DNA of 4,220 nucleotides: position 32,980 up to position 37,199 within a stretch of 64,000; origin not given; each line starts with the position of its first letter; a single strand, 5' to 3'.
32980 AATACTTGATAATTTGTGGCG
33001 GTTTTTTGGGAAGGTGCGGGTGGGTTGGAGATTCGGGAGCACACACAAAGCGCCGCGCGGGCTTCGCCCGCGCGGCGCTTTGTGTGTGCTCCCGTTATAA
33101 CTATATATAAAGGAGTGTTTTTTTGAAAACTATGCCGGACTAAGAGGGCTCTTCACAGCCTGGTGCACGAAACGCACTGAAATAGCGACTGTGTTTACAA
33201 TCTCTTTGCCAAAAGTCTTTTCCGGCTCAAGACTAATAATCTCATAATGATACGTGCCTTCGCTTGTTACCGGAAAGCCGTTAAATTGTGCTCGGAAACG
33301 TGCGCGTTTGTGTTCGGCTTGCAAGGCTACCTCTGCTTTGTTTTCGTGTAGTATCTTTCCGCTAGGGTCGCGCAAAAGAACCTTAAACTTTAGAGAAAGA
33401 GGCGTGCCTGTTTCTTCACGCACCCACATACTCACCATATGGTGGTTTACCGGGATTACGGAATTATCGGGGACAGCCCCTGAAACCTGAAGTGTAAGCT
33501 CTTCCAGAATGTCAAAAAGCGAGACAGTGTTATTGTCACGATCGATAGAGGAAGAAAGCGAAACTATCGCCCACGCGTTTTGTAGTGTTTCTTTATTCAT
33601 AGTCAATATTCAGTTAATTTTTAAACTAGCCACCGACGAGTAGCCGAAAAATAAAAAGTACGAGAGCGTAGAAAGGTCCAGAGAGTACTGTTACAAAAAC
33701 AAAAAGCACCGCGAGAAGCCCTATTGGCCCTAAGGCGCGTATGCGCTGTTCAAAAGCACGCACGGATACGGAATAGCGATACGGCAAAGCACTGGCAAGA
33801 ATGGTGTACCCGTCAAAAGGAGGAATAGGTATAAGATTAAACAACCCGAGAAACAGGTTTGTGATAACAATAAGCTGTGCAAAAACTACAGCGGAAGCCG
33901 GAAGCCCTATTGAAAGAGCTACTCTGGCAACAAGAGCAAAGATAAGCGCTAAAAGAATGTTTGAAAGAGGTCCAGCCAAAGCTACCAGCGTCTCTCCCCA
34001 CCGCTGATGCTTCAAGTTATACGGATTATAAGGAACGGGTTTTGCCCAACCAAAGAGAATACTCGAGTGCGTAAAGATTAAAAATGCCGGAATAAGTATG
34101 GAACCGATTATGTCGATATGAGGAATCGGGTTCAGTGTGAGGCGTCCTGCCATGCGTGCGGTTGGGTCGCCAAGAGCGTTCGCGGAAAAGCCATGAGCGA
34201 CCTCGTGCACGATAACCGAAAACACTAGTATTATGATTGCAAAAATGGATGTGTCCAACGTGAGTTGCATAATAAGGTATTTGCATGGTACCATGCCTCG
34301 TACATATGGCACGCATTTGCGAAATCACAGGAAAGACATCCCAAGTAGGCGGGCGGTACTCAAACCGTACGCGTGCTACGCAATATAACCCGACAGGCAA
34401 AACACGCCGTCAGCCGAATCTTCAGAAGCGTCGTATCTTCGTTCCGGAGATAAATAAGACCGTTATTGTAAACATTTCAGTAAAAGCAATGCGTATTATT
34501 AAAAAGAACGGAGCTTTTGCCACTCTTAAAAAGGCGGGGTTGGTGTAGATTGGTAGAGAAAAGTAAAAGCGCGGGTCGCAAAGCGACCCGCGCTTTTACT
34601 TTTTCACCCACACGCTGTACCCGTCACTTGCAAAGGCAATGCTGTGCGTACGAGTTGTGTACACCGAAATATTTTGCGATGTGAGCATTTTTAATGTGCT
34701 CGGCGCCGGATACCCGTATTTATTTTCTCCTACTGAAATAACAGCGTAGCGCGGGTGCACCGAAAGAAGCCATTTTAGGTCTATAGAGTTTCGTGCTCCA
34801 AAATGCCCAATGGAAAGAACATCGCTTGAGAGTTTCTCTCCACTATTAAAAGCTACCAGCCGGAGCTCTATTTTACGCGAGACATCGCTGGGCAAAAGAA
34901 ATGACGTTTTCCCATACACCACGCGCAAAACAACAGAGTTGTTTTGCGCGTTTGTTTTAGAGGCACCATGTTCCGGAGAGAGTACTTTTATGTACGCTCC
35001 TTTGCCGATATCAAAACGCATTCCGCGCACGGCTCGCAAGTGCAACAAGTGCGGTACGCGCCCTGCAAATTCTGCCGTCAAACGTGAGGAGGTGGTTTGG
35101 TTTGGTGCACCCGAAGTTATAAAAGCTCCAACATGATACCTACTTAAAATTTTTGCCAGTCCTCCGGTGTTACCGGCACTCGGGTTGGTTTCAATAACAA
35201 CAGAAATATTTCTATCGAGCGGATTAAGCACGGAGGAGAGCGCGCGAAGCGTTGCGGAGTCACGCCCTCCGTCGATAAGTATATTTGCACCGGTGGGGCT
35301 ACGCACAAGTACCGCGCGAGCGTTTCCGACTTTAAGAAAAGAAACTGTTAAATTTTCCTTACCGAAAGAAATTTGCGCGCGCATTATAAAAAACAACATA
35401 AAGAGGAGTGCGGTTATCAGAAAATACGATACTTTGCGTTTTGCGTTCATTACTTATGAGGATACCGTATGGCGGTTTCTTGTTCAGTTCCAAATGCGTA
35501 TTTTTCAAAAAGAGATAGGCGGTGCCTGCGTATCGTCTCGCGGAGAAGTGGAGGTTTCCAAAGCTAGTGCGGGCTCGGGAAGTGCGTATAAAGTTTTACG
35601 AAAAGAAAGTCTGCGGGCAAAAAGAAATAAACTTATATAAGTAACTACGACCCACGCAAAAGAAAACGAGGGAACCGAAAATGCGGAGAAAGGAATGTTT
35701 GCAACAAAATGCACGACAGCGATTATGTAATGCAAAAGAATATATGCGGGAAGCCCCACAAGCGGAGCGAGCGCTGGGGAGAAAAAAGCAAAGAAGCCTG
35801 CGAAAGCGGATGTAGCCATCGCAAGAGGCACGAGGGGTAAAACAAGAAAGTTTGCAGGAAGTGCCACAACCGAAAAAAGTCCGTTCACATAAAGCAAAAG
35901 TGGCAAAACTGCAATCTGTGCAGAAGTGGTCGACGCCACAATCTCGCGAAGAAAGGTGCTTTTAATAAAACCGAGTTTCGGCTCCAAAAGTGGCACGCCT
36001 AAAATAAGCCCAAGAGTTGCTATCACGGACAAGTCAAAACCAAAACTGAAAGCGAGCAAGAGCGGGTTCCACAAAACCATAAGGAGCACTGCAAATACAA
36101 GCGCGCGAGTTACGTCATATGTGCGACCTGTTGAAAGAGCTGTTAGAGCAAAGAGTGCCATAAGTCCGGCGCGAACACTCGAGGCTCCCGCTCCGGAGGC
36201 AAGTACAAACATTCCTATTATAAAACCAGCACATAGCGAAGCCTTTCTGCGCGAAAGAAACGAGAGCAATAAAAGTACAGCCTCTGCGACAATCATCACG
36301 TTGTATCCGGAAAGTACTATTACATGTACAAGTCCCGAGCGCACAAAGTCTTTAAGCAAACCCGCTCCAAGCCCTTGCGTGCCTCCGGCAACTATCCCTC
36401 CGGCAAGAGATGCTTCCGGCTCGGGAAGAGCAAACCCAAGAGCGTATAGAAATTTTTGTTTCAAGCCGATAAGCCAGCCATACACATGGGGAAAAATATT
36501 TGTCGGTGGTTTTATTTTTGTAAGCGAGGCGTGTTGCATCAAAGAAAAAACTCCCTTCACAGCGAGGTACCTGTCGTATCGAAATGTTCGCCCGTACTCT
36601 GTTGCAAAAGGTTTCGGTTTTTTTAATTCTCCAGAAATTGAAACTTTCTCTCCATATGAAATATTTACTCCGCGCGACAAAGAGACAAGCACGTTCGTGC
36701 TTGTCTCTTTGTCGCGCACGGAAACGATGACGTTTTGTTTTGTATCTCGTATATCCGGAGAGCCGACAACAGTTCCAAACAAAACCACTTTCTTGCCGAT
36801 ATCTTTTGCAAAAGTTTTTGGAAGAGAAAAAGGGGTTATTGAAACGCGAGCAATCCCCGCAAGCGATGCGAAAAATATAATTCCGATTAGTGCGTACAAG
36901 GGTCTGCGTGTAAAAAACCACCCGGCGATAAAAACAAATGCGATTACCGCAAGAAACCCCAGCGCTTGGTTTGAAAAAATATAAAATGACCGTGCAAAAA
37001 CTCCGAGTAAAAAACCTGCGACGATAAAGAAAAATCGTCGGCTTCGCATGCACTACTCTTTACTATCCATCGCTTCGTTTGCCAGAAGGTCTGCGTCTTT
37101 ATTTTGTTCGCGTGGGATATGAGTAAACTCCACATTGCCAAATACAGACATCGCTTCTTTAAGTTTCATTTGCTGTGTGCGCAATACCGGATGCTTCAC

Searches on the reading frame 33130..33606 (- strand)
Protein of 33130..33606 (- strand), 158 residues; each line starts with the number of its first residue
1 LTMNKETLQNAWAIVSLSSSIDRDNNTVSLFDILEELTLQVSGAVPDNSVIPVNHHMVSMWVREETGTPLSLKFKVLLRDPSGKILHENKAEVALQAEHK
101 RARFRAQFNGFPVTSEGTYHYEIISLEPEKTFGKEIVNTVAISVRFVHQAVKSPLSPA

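Call 9: search_protein_families(library=pfam, proteins=[window:33130-33606:-], max_evalue=0.01)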
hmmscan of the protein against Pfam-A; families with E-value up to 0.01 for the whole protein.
window:33130-33606:- (158 aa): 1 family
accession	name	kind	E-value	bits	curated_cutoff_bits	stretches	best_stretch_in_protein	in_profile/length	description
PF22091.2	DUF6941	-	0.00049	20.9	27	1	50-123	29-110/125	Family of unknown function (DUF6941)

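Call 17: find_encoding_contigs(protein=window:33130-33606:-, flank=10000, max_places=10)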
Protein window:33130-33606:- (158 aa): no gene with exactly this product is on record in the collection.

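Call 45: find_encoding_contigs(protein=window:33130-33600:-, flank=10000, max_places=10)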
Protein window:33130-33600:- (156 aa): 9 contigs read that carry it; 9 places shown.
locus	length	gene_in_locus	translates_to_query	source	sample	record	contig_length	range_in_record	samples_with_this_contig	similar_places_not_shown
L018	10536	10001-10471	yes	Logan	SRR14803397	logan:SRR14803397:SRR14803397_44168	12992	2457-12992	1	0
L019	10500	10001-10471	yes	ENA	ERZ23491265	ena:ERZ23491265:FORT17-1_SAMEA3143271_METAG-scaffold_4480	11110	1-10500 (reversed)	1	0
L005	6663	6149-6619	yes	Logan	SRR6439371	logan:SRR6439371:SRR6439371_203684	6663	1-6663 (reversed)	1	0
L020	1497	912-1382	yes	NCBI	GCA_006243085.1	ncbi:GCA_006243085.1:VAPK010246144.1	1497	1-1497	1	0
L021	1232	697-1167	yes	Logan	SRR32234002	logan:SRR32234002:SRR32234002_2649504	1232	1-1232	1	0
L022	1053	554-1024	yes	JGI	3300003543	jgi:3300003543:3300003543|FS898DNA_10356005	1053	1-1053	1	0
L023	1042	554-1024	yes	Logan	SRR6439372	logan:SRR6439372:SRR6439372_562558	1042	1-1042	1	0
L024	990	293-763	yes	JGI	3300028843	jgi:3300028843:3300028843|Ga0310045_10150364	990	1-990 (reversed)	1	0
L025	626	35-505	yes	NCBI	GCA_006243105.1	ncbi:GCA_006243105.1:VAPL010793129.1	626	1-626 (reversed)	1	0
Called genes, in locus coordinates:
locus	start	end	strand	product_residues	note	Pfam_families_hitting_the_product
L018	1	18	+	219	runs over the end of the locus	PF07963:N_methyl (faint)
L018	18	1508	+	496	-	-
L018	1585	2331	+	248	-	PF00121:TIM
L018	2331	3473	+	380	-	PF00162:PGK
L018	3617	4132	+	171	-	-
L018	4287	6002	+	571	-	PF01368:DHH, PF02272:DHHA1, PF17768:RecJ_OB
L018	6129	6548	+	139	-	PF00075:RNase_H, PF13456:RVT_3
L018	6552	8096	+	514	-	PF13567:DUF4131, PF03772:Competence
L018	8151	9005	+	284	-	-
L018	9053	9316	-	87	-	PF00830:Ribosomal_L28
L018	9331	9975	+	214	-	PF02163:Peptidase_M50 (weak)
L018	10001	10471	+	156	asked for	-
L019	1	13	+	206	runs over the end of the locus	?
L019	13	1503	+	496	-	-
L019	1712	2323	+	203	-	PF00121:TIM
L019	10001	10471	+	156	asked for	-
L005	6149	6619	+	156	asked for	-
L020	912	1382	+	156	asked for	-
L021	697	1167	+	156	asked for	-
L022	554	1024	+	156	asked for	-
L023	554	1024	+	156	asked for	-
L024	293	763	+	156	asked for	-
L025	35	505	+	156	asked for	-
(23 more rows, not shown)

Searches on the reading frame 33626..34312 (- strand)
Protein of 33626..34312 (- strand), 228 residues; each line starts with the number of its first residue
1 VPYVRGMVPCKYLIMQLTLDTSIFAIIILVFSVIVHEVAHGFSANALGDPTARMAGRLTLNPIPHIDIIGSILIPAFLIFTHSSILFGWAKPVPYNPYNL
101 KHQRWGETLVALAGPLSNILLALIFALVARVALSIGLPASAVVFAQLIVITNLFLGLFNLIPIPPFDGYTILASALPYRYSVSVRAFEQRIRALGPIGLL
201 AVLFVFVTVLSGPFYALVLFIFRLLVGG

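Call 9: search_protein_families(library=pfam, proteins=[window:33626-34312:-], max_evalue=0.01)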
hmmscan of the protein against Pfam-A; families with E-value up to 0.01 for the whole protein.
window:33626-34312:- (228 aa): 1 family
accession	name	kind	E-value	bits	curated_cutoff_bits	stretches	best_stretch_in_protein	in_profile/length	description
PF02163.28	Peptidase_M50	-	1.4e-13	51.1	27.2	2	141-181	159-199/221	Peptidase family M50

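Call 18: find_encoding_contigs(protein=window:33626-34312:-, flank=10000, max_places=10)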
Protein window:33626-34312:- (228 aa): no gene with exactly this product is on record in the collection.

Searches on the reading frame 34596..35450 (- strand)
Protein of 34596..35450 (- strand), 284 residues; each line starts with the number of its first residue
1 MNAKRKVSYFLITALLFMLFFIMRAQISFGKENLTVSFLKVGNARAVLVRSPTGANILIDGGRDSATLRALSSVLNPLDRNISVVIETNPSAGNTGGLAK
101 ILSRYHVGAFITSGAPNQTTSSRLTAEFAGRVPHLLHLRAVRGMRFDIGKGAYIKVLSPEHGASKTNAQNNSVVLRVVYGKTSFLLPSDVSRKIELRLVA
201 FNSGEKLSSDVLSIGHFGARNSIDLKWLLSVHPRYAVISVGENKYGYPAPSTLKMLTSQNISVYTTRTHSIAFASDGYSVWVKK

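Call 9: search_protein_families(library=pfam, proteins=[window:34596-35450:-], max_evalue=0.01)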
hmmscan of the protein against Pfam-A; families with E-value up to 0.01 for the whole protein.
window:34596-35450:- (284 aa): 0 families

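Call 23: find_encoding_contigs(protein=window:34596-35450:-, flank=10000, max_places=10)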
Protein window:34596-35450:- (284 aa): 4 contigs read that carry it; 4 places shown.
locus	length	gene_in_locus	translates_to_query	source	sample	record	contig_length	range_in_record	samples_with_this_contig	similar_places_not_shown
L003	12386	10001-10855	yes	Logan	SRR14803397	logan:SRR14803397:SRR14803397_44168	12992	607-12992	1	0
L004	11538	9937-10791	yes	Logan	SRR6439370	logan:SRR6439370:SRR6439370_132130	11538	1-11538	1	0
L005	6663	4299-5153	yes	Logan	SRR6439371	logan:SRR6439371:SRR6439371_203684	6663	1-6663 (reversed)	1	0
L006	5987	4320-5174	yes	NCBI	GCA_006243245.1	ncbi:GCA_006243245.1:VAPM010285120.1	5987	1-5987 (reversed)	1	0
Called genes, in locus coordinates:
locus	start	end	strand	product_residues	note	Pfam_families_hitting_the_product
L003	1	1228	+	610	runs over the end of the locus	?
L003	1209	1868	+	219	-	PF07963:N_methyl (faint)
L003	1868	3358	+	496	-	-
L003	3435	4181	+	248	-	PF00121:TIM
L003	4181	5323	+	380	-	PF00162:PGK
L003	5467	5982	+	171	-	-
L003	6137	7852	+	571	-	PF01368:DHH, PF02272:DHHA1, PF17768:RecJ_OB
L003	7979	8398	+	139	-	PF00075:RNase_H, PF13456:RVT_3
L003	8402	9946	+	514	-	PF13567:DUF4131, PF03772:Competence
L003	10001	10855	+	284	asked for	-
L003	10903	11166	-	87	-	PF00830:Ribosomal_L28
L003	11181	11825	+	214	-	PF02163:Peptidase_M50 (weak)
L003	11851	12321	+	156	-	-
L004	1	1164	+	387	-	?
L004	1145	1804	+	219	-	PF07963:N_methyl (faint)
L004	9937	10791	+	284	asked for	-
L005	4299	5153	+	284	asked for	-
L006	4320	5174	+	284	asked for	-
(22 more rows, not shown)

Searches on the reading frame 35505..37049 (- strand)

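Call 9: search_protein_families(library=pfam, proteins=[window:35505-37049:-], max_evalue=0.01)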
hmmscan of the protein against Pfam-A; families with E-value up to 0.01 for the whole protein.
window:35505-37049:- (514 aa): 2 families
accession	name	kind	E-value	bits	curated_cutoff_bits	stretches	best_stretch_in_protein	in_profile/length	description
PF03772.21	Competence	-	7.1e-41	140.8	23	1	220-479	2-265/270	Competence protein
PF13567.11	DUF4131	-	1.2e-14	54.8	31.6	1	30-171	9-157/165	Domain of unknown function (DUF4131)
